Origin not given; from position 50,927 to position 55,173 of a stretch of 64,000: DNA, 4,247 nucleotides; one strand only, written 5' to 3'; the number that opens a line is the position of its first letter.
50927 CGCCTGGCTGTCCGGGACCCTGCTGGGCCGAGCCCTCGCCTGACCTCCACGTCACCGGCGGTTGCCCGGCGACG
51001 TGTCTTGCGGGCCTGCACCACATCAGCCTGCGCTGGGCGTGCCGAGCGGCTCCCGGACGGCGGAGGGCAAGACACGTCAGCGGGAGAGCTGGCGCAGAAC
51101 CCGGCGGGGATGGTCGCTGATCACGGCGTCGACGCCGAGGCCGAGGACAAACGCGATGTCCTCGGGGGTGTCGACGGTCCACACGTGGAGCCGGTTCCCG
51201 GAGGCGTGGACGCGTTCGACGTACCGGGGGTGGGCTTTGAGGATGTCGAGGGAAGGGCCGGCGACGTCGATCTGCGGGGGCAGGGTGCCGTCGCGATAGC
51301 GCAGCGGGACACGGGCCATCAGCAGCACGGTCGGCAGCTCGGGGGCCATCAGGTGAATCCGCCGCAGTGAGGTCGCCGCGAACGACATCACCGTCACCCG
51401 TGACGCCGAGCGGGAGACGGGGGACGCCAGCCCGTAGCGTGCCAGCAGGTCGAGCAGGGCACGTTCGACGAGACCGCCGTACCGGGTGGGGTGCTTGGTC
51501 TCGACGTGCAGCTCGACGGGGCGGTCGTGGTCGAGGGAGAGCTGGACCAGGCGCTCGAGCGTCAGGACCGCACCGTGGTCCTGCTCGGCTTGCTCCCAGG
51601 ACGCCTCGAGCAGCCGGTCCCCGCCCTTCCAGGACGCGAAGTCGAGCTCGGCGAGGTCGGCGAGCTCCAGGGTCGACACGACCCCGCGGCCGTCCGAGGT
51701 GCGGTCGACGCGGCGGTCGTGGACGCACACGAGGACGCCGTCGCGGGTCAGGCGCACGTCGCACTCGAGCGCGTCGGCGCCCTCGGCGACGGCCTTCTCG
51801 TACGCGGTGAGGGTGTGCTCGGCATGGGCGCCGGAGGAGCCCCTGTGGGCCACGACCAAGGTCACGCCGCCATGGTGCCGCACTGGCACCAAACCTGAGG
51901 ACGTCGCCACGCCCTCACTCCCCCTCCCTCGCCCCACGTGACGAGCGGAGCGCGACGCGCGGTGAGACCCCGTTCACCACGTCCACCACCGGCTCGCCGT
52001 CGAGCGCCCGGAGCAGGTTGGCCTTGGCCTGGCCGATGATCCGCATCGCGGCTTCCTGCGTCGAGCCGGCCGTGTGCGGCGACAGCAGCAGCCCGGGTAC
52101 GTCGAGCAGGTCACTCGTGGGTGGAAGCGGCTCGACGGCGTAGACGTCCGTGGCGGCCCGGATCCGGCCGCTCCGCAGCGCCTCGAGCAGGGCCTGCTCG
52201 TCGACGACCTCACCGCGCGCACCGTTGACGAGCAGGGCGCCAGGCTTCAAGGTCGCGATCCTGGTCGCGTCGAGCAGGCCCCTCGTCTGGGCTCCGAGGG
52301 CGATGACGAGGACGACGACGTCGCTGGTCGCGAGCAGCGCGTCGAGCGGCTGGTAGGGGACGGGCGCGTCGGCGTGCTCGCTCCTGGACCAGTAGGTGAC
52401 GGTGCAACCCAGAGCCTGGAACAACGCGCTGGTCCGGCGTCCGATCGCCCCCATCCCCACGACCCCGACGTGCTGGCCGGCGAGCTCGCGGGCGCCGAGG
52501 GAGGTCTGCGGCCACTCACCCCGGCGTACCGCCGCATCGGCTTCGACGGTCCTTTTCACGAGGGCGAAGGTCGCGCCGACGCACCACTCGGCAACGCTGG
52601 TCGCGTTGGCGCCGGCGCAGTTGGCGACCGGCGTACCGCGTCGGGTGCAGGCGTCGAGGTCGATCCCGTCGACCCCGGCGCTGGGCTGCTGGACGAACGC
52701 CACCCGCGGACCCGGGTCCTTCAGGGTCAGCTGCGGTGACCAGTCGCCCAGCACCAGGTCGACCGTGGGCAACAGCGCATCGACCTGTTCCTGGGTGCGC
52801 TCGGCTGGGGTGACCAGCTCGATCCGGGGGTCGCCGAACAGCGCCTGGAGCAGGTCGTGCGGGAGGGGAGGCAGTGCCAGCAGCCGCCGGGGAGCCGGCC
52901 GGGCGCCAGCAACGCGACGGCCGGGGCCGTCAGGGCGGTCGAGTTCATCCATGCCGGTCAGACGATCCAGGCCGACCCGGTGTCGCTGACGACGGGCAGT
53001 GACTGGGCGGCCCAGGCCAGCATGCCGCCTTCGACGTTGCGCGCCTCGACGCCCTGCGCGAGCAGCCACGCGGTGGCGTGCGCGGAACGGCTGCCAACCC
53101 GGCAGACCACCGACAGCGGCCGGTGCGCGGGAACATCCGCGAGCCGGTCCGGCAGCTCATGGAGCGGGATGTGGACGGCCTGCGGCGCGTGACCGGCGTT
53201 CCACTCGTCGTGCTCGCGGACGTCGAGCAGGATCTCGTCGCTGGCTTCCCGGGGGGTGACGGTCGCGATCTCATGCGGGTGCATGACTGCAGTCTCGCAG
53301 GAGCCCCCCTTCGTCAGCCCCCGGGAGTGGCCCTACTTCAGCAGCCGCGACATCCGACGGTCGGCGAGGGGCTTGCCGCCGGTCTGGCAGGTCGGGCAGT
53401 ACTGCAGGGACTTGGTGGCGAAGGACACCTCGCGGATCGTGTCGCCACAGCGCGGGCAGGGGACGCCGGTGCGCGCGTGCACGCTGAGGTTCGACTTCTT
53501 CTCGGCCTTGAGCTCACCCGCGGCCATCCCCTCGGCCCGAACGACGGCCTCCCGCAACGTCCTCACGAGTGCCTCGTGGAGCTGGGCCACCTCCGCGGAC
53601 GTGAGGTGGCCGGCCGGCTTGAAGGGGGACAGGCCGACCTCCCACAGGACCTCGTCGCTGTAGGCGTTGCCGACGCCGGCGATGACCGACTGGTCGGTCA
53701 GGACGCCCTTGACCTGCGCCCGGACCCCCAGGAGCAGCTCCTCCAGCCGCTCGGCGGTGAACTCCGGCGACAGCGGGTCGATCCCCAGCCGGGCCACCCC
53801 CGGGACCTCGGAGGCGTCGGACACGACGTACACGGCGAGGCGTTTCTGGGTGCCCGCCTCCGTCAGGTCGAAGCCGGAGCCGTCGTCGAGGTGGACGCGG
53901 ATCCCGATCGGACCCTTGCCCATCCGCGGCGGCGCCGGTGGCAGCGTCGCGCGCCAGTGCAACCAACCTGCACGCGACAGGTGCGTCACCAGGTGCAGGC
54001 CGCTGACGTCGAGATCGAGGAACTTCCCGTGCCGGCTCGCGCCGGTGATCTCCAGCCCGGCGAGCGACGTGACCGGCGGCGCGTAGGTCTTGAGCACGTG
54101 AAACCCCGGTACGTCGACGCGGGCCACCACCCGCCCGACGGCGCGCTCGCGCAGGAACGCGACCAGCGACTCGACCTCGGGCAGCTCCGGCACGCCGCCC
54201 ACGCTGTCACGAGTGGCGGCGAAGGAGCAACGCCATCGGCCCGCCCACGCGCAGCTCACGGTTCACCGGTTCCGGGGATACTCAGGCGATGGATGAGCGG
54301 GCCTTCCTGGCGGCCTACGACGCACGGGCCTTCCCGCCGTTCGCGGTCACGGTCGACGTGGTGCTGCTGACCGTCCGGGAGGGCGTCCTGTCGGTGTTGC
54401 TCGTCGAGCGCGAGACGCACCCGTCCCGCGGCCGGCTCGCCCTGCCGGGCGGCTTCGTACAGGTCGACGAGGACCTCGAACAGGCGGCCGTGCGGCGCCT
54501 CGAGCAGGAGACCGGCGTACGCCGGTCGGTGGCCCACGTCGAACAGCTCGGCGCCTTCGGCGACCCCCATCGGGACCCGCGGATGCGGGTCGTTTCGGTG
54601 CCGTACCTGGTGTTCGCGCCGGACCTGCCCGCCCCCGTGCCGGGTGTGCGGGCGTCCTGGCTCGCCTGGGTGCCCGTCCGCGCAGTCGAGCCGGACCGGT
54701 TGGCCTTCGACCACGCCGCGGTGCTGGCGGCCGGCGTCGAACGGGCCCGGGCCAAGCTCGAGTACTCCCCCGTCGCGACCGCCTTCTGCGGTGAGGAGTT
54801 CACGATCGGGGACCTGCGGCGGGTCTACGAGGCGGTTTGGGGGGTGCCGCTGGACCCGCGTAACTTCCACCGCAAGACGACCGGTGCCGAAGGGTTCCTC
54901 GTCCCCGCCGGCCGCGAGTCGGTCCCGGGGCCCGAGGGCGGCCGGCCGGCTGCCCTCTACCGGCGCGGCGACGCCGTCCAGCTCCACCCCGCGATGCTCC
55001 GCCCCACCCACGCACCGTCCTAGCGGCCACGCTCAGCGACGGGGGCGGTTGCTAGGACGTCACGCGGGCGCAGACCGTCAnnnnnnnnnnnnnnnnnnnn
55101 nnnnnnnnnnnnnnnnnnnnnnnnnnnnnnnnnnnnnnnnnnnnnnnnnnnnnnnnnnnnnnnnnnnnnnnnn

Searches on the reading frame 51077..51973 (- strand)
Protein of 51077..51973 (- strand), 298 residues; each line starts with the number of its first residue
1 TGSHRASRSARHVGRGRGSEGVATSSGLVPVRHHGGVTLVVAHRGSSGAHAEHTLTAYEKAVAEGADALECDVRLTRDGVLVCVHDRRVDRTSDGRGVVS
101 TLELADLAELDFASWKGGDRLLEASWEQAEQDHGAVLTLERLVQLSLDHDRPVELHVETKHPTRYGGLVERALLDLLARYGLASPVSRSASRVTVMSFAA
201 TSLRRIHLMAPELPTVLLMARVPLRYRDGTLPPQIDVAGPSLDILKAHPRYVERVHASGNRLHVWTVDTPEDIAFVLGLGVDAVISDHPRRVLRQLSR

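Call 37: search_protein_families(library=pfam, proteins=[window:51077-51973:-])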
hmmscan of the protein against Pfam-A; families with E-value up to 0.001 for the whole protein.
window:51077-51973:- (298 aa): 2 families
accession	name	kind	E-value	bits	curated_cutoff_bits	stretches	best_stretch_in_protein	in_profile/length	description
PF03009.23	GDPD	-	1.9e-51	176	23.6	1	43-289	1-242/244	Glycerophosphoryl diester phosphodiesterase family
PF13653.12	GDPD_2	-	0.00035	21.4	27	1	264-289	4-29/30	Glycerophosphoryl diester phosphodiesterase family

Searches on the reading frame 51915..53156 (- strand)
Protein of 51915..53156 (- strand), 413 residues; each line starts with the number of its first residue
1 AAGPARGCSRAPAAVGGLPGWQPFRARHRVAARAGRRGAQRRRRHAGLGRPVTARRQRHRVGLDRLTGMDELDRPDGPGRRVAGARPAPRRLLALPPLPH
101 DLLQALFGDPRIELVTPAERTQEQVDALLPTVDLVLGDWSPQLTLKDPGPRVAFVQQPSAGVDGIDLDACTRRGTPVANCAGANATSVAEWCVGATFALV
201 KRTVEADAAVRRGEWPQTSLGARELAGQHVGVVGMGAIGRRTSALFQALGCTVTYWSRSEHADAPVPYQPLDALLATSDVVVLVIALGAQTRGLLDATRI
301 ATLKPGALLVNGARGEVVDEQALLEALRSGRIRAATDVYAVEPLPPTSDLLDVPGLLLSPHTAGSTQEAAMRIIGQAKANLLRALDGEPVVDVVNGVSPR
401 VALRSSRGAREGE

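Call 41: search_protein_families(library=pfam, proteins=[window:51915-53156:-])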
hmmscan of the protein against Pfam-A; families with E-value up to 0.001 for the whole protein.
window:51915-53156:- (413 aa): 3 families
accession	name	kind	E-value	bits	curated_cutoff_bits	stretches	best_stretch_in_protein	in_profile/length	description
PF02826.25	2-Hacid_dh_C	-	3.3e-50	170.4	25.1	1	194-363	2-178/178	D-isomer specific 2-hydroxyacid dehydrogenase, NAD binding domain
PF00389.36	2-Hacid_dh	-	5e-17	62.3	24.6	1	105-395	13-134/134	D-isomer specific 2-hydroxyacid dehydrogenase, catalytic domain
PF03446.21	NAD_binding_2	-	0.00017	22.1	21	1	230-330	2-110/161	NAD binding domain of 6-phosphogluconate dehydrogenase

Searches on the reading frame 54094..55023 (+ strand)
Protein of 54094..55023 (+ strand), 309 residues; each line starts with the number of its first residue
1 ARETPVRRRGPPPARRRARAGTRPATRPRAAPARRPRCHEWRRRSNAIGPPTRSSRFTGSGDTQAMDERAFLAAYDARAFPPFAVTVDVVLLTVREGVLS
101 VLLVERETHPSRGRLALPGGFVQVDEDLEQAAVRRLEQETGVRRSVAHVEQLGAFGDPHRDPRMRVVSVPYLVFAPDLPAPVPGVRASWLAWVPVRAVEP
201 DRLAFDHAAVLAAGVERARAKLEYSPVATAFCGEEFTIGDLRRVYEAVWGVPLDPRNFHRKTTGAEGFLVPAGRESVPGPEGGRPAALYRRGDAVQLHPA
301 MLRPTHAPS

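Call 41: search_protein_families(library=pfam, proteins=[window:54094-55023:+])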
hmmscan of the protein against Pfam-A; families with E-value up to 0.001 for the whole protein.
window:54094-55023:+ (309 aa): 3 families
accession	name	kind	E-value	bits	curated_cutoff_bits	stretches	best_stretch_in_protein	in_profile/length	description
PF00293.34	NUDIX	-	2.2e-17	63.7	21.1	1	84-212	3-132/134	NUDIX domain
PF21906.2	NrtR_WHD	-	4.5e-12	46.4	27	1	232-290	5-60/61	NrtR DNA-binding winged helix domain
PF19368.5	AraR_C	-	0.00016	22.2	23.8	1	224-299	1-73/82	AraR C-terminal winged HTH domain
